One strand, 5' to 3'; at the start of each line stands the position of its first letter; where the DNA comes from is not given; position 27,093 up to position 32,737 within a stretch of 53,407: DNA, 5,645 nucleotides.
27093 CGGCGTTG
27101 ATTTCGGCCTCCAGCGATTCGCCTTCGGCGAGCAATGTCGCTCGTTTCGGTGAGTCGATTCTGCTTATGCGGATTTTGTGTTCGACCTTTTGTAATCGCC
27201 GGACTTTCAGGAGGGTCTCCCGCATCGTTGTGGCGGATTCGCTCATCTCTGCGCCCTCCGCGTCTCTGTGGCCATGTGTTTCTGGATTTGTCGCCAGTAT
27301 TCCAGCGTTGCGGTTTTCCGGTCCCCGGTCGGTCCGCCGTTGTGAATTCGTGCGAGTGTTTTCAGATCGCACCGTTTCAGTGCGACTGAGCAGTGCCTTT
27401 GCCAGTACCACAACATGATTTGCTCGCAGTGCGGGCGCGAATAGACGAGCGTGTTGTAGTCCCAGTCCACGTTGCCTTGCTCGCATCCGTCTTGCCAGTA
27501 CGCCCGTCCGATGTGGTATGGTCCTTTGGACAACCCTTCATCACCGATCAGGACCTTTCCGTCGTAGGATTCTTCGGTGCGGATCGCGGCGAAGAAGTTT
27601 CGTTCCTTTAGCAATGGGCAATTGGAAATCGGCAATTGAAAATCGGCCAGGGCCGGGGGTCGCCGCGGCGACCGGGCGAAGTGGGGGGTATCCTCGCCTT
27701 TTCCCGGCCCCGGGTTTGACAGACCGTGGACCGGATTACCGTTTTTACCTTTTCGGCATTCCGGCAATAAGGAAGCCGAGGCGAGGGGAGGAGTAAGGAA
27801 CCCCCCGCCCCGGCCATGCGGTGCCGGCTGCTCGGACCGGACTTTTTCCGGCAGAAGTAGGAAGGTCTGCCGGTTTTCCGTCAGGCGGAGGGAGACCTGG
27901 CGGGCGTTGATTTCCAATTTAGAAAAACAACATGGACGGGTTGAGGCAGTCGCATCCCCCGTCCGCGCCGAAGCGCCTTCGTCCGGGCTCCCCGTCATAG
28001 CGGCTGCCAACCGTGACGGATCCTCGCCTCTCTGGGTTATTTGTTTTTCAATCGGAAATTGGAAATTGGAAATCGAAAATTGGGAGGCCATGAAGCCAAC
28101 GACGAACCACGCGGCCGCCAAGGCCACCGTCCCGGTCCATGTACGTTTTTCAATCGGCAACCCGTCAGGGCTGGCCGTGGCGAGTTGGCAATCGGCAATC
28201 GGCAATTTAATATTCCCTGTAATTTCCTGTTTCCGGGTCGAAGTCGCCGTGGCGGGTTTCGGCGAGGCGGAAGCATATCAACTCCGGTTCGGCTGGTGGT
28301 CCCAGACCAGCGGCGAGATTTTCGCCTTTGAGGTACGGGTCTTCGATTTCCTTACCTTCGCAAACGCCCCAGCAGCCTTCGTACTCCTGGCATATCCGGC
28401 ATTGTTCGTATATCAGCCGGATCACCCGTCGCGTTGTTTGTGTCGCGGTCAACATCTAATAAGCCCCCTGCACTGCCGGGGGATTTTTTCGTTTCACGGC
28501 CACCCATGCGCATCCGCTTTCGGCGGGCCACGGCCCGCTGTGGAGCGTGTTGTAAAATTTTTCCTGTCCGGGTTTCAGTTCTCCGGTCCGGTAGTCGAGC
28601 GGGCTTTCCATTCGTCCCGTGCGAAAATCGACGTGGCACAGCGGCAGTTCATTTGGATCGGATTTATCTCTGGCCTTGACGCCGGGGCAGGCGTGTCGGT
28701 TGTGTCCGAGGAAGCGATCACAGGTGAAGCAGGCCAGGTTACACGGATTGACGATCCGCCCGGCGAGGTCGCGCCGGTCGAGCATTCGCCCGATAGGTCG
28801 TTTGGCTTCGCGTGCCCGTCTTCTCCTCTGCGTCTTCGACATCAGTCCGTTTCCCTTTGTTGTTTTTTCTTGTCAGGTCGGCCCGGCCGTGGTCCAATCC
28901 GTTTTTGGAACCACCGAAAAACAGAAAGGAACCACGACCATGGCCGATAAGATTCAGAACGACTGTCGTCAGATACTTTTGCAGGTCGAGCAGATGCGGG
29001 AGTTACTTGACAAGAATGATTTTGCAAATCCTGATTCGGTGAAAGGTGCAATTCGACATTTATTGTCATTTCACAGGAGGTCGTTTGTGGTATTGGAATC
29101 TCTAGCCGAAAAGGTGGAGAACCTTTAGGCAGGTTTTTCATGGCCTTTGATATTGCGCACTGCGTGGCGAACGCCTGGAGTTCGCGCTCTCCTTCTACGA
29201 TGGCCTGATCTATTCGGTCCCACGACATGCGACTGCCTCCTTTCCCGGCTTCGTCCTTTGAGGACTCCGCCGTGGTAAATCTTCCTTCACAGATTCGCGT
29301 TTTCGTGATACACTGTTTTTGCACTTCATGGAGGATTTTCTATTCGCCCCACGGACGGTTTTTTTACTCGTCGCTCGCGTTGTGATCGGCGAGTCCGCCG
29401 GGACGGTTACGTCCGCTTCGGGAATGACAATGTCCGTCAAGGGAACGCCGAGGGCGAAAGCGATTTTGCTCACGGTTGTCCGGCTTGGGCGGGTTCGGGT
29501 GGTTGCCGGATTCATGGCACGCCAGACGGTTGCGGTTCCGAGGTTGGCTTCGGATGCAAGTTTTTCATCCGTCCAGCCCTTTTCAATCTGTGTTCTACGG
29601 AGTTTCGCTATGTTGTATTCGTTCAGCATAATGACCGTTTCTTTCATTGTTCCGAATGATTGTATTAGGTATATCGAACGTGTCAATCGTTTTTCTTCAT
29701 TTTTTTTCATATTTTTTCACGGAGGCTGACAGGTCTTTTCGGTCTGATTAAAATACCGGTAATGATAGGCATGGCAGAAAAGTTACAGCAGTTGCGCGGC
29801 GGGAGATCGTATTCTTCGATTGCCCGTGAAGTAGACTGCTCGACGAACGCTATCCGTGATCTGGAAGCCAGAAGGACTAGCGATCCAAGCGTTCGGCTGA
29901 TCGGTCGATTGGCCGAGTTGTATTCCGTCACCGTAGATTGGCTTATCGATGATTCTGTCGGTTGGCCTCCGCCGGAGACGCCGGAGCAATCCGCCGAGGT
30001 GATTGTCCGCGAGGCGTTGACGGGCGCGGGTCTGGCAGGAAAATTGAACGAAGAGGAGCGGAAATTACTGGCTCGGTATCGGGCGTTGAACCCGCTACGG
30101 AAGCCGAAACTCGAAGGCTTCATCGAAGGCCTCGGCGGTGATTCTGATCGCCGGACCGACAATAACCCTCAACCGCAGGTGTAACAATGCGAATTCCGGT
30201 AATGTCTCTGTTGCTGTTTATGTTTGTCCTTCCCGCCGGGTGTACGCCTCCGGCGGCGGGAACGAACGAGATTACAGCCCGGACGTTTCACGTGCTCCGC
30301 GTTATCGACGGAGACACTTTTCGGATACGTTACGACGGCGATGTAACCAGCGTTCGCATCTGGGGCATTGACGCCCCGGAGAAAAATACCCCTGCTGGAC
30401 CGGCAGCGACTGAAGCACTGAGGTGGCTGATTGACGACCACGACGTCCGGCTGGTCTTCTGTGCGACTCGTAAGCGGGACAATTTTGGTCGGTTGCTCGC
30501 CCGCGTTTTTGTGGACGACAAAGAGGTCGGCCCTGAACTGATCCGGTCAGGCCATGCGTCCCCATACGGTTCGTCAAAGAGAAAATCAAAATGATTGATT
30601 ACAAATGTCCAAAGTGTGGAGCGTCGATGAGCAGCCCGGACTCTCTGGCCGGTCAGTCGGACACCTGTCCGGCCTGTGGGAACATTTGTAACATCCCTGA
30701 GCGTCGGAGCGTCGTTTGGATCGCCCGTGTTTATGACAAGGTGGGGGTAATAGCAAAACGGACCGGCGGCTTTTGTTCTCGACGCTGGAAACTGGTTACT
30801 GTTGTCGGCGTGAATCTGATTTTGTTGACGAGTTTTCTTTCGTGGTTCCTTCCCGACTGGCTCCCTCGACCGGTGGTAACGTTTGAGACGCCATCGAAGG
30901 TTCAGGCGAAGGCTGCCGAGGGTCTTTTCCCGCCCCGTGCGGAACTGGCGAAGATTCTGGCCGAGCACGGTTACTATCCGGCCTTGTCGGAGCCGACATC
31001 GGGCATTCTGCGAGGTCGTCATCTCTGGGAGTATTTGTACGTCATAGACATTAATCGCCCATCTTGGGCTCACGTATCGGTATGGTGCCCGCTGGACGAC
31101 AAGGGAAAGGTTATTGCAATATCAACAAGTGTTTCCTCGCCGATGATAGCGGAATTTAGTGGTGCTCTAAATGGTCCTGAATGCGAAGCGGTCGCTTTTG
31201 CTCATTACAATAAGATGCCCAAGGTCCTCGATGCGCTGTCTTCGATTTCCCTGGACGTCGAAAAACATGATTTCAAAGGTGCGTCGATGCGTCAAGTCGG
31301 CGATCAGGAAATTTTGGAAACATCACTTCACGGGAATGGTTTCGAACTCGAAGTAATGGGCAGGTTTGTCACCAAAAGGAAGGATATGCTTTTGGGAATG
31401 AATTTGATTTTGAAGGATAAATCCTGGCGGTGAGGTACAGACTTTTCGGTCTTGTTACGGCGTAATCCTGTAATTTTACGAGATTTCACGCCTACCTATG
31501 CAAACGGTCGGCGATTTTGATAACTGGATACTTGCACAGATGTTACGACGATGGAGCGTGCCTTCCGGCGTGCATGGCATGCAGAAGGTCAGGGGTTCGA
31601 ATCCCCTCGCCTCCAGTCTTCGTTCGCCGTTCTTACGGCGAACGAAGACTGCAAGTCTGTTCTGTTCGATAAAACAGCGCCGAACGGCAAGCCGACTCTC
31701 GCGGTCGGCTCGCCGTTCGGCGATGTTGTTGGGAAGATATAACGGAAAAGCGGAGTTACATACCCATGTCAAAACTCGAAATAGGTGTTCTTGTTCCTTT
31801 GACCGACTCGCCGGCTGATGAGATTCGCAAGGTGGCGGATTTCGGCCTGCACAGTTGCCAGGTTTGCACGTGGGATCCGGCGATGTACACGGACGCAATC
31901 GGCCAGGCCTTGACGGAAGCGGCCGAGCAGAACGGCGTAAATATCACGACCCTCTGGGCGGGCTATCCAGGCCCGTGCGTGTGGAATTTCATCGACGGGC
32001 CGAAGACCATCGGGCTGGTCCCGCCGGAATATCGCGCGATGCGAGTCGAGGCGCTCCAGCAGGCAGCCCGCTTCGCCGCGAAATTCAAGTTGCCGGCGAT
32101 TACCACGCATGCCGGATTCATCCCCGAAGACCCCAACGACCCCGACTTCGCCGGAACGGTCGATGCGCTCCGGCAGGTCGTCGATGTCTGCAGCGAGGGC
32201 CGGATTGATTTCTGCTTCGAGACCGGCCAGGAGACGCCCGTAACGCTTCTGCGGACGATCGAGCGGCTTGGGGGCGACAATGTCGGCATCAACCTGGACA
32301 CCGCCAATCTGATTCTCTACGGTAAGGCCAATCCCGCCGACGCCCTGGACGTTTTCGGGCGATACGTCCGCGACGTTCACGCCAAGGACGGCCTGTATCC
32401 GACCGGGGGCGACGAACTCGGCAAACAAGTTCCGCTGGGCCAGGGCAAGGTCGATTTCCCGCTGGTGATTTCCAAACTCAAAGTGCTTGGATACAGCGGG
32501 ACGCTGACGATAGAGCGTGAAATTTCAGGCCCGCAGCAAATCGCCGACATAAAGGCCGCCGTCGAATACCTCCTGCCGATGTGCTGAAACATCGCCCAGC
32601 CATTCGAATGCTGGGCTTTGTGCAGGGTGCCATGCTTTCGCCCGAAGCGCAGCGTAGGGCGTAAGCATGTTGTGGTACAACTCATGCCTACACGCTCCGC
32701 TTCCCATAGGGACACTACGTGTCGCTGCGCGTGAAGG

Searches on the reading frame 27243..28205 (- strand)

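Call 86: search_protein_families(library=pfam, proteins=[window:27243-28205:-], max_evalue=0.001)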
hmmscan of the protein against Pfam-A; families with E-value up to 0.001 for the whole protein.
window:27243-28205:- (320 aa): 1 family
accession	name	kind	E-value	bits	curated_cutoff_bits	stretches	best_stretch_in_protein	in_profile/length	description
PF05497.17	Destabilase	-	6e-05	23.7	26.2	1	226-309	26-115/116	Destabilase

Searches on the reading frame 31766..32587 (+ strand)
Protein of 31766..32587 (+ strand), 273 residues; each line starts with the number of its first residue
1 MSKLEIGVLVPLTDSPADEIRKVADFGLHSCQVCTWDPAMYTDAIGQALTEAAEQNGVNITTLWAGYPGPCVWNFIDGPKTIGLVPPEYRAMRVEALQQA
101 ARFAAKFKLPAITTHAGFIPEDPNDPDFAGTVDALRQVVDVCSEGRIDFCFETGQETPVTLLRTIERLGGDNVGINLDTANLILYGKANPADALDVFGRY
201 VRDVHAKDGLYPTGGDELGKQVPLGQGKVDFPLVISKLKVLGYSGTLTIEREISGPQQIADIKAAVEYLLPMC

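Call 84: search_protein_families(library=pfam, proteins=[window:31766-32587:+], max_evalue=0.00001)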
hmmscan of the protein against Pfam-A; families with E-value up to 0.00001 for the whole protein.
window:31766-32587:+ (273 aa): 1 family
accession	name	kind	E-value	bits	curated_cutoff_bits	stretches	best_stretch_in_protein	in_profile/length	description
PF01261.30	AP_endonuc_2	-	1.9e-29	103.6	31.1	1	20-269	1-246/249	Xylose isomerase-like TIM barrel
